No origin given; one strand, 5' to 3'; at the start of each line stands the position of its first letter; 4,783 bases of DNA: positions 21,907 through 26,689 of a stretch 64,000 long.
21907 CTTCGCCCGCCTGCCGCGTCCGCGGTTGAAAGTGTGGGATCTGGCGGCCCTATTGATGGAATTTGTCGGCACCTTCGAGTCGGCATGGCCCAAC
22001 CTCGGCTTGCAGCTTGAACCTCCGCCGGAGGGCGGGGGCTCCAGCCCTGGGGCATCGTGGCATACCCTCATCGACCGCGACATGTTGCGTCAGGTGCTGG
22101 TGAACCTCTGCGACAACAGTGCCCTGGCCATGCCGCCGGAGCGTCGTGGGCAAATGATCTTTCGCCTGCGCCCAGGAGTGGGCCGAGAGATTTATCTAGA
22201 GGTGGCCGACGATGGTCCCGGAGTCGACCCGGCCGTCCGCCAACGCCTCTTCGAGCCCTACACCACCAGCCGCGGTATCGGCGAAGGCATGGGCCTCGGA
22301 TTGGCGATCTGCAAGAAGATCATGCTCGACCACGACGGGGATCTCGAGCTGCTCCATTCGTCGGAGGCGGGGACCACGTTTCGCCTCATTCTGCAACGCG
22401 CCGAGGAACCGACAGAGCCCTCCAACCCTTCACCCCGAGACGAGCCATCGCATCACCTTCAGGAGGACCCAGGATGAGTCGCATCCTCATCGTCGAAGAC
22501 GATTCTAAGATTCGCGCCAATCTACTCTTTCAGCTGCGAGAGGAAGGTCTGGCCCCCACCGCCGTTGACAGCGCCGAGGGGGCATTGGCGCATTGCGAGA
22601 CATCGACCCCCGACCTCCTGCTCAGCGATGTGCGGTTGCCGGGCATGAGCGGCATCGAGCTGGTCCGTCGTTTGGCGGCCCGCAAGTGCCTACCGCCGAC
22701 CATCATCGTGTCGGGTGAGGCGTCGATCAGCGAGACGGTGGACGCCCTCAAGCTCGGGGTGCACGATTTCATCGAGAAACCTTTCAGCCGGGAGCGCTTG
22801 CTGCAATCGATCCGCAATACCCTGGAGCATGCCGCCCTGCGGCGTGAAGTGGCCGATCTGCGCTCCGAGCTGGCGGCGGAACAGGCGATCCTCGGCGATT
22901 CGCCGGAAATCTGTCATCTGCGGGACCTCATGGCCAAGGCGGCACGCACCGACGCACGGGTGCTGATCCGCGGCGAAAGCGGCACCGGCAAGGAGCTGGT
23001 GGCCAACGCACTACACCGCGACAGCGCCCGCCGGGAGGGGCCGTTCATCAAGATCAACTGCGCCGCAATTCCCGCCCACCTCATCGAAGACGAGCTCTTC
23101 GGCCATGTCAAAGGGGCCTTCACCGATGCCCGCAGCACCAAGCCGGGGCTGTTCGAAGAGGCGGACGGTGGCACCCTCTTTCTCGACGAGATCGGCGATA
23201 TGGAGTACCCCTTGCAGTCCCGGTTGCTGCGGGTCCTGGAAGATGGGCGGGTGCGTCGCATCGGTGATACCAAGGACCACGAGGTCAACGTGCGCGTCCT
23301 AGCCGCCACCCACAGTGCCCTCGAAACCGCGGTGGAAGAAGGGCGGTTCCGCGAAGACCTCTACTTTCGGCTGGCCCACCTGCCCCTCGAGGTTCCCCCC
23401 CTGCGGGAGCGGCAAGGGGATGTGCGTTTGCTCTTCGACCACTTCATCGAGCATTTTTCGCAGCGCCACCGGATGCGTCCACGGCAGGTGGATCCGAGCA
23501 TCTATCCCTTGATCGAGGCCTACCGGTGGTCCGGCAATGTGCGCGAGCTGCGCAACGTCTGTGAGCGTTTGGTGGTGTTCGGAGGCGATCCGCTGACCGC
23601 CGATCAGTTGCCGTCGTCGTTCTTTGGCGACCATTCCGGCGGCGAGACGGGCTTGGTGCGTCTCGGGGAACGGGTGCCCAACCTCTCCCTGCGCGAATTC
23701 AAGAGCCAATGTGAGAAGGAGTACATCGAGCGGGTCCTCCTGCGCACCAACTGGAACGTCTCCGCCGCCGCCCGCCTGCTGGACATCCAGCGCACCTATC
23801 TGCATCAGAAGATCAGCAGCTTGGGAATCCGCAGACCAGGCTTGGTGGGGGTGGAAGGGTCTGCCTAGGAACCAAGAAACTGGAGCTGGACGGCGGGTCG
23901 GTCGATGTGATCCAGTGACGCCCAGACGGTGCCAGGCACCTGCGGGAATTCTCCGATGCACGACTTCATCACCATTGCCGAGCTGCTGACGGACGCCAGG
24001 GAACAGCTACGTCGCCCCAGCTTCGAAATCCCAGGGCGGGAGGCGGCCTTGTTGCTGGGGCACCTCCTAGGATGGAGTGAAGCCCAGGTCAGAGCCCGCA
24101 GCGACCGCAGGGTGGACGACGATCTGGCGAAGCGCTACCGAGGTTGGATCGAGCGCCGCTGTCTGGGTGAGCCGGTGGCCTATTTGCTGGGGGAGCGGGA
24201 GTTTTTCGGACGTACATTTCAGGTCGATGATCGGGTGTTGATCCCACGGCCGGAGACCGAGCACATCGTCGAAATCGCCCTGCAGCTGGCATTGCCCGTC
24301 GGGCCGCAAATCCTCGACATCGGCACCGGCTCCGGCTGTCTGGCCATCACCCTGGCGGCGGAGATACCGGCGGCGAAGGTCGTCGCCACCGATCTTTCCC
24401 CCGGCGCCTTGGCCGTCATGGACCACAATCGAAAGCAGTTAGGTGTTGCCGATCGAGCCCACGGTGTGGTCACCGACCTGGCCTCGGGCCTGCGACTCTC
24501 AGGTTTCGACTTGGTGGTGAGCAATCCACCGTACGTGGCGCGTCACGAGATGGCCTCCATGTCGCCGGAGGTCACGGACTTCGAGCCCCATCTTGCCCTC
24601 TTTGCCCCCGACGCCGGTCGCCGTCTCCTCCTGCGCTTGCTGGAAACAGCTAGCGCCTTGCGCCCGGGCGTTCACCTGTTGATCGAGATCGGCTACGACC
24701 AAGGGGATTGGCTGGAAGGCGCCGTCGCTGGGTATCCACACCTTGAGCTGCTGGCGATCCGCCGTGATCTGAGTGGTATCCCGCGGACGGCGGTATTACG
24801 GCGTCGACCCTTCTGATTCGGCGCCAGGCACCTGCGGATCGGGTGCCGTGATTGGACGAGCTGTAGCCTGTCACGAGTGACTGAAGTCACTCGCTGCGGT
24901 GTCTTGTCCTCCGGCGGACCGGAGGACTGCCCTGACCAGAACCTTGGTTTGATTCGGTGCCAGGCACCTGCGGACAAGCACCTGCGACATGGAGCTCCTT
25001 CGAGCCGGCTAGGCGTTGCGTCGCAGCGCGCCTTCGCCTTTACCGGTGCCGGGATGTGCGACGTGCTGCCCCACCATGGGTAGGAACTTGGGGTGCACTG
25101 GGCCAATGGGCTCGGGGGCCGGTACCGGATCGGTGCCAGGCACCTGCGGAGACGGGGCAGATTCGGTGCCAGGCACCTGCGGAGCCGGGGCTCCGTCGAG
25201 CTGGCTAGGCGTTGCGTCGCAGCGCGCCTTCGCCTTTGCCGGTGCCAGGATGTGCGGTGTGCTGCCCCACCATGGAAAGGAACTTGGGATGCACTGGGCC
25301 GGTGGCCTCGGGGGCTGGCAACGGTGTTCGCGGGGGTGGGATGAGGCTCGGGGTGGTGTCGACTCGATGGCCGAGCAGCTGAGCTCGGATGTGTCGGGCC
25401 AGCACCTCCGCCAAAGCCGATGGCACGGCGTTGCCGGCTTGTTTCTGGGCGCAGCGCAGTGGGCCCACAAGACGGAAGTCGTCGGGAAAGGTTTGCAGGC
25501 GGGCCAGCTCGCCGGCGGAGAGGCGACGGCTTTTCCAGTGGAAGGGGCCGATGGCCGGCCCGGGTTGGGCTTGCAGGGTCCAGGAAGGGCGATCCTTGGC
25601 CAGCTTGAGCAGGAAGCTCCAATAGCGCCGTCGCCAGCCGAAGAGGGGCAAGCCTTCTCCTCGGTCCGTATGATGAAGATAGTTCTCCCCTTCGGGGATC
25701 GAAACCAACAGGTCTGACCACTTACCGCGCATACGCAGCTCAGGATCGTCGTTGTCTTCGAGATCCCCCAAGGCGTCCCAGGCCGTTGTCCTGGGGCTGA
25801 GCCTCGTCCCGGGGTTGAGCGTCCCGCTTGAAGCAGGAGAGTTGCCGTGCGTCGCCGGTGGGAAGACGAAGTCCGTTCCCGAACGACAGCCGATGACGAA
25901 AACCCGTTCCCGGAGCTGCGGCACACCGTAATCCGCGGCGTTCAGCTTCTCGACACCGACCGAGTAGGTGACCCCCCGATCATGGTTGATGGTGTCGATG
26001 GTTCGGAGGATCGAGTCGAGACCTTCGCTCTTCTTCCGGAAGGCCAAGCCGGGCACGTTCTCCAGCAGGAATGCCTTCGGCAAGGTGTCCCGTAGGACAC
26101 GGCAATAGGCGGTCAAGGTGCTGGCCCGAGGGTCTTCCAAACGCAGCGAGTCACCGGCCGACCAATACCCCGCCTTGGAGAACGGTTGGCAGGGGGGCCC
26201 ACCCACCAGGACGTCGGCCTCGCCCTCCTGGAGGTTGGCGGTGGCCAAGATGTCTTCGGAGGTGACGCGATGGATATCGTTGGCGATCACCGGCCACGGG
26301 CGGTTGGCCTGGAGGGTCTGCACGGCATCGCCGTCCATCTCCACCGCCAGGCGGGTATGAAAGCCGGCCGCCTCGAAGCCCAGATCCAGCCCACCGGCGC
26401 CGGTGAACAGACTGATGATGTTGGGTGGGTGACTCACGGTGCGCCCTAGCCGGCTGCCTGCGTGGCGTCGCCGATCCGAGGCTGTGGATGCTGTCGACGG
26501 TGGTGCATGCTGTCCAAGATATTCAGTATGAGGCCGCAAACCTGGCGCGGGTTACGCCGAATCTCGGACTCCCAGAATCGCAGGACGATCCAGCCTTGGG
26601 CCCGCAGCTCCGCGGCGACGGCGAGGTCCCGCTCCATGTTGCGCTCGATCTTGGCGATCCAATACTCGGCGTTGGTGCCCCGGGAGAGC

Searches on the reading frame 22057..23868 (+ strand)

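Call 37: search_protein_families(library=pfam, proteins=[window:22057-23868:+], max_evalue=0.001)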
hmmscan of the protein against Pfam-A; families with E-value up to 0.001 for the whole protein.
window:22057-23868:+ (603 aa): 9 families
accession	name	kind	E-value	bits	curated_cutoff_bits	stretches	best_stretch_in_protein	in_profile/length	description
PF00158.32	Sigma54_activat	-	1.1e-67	227.3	20.2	1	278-444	1-167/168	Sigma-54 interaction domain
PF00072.30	Response_reg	-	6.6e-26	91.1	30.2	1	143-253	1-111/111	Response regulator receiver domain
PF14532.12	Sigma54_activ_2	-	2.3e-22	80.1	25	1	279-449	1-138/138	Sigma-54 interaction domain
PF25601.1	AAA_lid_14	-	3.5e-20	72.1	27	1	450-527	1-79/87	AAA+ ATPase lid domain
PF02954.25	HTH_8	-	7.7e-10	38.8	22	1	552-586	5-39/42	Bacterial regulatory protein, Fis family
PF00004.35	AAA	-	5.6e-05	24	21.2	1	302-438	1-130/131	ATPase family associated with various cellular activities (AAA)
PF13191.12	AAA_16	-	6e-05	24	32.6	1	283-354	7-85/167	AAA ATPase domain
PF07724.20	AAA_2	-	0.00013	22.5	27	1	300-413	4-115/166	AAA domain (Cdc48 subfamily)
PF07728.20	AAA_5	-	0.00025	21.5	22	1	302-420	2-123/139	AAA domain (dynein-related subfamily)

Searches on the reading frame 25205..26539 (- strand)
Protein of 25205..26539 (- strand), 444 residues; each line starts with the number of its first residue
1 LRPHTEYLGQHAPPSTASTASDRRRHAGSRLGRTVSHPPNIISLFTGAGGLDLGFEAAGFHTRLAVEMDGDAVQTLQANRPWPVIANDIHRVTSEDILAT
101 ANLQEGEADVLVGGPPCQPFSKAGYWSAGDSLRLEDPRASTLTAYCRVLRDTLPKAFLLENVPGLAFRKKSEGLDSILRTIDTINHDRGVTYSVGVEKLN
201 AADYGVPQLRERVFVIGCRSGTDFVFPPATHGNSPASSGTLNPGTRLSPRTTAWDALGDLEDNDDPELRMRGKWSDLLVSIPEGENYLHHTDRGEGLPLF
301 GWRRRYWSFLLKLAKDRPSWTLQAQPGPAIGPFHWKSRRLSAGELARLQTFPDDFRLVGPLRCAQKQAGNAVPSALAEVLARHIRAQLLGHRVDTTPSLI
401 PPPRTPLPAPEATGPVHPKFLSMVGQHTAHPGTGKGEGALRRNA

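Call 37: search_protein_families(library=pfam, proteins=[window:25205-26539:-], max_evalue=0.001)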
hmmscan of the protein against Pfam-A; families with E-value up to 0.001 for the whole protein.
window:25205-26539:- (444 aa): 1 family
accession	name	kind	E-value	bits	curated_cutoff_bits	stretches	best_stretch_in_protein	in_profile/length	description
PF00145.23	DNA_methylase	-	3.1e-59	201.5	22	1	40-384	2-322/324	C-5 cytosine-specific DNA methylase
